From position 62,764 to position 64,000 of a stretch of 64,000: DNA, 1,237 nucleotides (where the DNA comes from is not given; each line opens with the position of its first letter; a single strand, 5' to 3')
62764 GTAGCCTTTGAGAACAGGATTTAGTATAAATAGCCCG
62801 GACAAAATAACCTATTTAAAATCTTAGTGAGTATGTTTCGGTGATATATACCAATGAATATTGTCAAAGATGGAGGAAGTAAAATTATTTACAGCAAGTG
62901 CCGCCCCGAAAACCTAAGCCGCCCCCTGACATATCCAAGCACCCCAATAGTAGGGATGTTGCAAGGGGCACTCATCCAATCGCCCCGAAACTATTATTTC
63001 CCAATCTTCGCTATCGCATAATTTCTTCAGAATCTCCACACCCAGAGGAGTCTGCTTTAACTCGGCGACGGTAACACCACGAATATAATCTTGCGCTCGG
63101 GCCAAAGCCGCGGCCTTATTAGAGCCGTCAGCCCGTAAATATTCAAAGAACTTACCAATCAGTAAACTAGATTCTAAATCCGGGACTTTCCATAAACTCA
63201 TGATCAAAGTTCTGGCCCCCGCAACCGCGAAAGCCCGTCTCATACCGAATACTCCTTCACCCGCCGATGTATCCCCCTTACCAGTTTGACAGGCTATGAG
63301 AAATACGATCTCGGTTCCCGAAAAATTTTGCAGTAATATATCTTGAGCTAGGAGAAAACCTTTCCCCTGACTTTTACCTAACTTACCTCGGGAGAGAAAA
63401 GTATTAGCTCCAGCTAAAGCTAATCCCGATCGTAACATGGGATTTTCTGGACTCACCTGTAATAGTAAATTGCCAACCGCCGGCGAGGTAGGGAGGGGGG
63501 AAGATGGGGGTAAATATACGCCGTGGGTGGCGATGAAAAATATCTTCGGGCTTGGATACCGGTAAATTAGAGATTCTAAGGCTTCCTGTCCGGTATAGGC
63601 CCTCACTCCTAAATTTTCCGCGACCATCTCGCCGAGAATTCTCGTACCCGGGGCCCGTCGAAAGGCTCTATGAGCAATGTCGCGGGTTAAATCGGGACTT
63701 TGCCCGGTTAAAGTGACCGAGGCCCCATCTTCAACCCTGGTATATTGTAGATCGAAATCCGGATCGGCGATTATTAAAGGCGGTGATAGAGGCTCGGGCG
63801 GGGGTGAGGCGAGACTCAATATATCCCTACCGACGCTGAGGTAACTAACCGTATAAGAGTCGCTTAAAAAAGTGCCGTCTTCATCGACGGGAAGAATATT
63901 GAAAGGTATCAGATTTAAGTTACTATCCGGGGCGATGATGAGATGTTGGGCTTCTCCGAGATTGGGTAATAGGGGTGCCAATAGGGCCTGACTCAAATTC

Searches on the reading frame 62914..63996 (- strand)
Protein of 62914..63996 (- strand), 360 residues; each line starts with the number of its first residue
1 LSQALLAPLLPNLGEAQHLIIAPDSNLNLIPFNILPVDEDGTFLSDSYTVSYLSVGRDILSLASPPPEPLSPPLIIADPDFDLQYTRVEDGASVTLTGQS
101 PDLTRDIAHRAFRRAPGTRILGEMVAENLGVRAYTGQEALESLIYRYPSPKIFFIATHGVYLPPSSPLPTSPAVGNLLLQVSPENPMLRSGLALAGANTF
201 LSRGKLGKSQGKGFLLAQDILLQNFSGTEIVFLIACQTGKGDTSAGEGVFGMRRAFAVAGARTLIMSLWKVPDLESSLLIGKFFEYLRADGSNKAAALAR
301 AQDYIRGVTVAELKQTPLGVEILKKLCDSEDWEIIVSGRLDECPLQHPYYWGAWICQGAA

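Call 4: search_protein_families(library=pfam, proteins=[window:62914-63996:-])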
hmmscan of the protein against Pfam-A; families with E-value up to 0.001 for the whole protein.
window:62914-63996:- (360 aa): 1 family
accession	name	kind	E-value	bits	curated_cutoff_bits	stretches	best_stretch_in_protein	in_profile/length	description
PF12770.12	CHAT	-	2e-52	178.9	24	1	3-358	9-288/289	CHAT domain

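Call 24: find_homologous_proteins(query=window:62914-63996:-, max_evalue=1e-20)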
Query window:62914-63996:- (360 aa): 416 proteins with E <= 1e-20 among 8000 candidates; the best 120 are listed.
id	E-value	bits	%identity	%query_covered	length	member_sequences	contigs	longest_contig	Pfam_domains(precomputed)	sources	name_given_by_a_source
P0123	2.3e-94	335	48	99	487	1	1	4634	PF12770.13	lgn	-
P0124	3.4e-93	331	48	99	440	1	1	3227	PF12770.13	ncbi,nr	ncbi:MAG: CHAT domain-containing protein [Calothrix sp. SM1_7_51]|nr:CHAT domain-containing protein 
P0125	1.4e-87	312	47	99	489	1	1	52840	PF12770.13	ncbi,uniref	ncbi:CHAT domain-containing protein [Nostoc sp.]|uniref:CHAT domain-containing protein n=1 Tax=Nosto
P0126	4.4e-85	304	46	99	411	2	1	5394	PF12770.13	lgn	-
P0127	1.2e-83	299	46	99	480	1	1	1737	PF12770.13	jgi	jgi:CHAT domain-containing protein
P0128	1.3e-82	296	52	54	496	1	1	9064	PF12770.13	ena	-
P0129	4.7e-82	294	52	49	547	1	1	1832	PF12770.13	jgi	jgi:hypothetical protein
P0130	1.0e-80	290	52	49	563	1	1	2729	PF12770.13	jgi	jgi:CHAT domain-containing protein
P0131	1.5e-80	289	51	49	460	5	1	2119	PF12770.13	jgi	jgi:hypothetical protein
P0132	1.2e-79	286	48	87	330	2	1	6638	PF12770.13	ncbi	-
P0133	5.9e-79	284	53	50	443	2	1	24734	PF12770.13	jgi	jgi:CHAT domain-containing protein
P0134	6.7e-79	284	45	100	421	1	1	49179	PF12770.13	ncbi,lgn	-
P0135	1.6e-77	279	41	100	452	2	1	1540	PF12770.13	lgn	-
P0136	2.2e-77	279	44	99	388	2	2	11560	PF12770.13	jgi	jgi:CHAT domain-containing protein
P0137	1.1e-75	273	44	99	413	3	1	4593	PF12770.13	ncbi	ncbi:MAG: CHAT domain-containing protein [Coleofasciculus sp.]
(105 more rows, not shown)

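Call 51: search_protein_families(library=ncbifam, proteins=[window:62914-63996:-], max_evalue=0.01)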
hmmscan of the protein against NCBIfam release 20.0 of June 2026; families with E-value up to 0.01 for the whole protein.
window:62914-63996:- (360 aa): 0 families

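Call 61: find_encoding_contigs(protein=P0125, flank=8000, max_places=2)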
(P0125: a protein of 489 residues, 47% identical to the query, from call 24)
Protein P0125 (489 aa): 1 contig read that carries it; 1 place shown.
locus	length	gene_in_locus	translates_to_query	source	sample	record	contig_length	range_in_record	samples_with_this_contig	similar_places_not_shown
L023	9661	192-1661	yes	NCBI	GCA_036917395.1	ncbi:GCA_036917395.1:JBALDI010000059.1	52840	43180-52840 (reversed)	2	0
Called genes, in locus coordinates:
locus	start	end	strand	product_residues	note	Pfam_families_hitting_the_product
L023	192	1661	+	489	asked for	PF12770:CHAT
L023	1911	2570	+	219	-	-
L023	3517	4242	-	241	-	-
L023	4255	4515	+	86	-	-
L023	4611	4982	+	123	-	-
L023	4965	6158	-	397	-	-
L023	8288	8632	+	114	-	-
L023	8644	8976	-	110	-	PF05016:ParE_toxin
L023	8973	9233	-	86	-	-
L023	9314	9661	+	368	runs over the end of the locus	PF01979:Amidohydro_1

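Call 62: find_encoding_contigs(protein=P0134, flank=8000, max_places=2)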
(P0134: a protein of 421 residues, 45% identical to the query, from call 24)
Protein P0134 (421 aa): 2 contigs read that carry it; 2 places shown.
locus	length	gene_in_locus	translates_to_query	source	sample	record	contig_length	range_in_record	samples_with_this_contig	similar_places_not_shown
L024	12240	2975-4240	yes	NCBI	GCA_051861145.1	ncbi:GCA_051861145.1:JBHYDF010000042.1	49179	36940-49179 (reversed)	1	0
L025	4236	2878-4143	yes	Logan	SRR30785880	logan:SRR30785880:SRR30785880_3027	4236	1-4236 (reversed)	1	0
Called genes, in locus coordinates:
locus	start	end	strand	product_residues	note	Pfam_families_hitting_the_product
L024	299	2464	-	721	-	PF00078:RVT_1, PF01867:Cas_Cas1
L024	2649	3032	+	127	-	-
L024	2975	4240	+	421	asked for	PF12770:CHAT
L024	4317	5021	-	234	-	-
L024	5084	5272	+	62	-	-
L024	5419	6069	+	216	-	PF25954:Beta-barrel_RND_2, PF25989:YknX_C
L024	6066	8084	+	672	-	PF00873:ACR_tran, PF03176:MMPL (weak), PF00873:ACR_tran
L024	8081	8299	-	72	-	-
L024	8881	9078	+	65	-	-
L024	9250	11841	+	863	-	PF00515:TPR_1 (faint), PF07719:TPR_2 (faint), PF07721:TPR_4 (faint), PF13174:TPR_6 (faint), PF13424:TPR_12, PF17874:TPR_MalT (weak), PF13424:TPR_12, PF12770:CHAT, +9 more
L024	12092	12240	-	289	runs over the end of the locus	PF06051:DUF928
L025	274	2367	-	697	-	PF00078:RVT_1, PF01867:Cas_Cas1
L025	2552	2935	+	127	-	-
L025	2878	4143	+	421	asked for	PF12770:CHAT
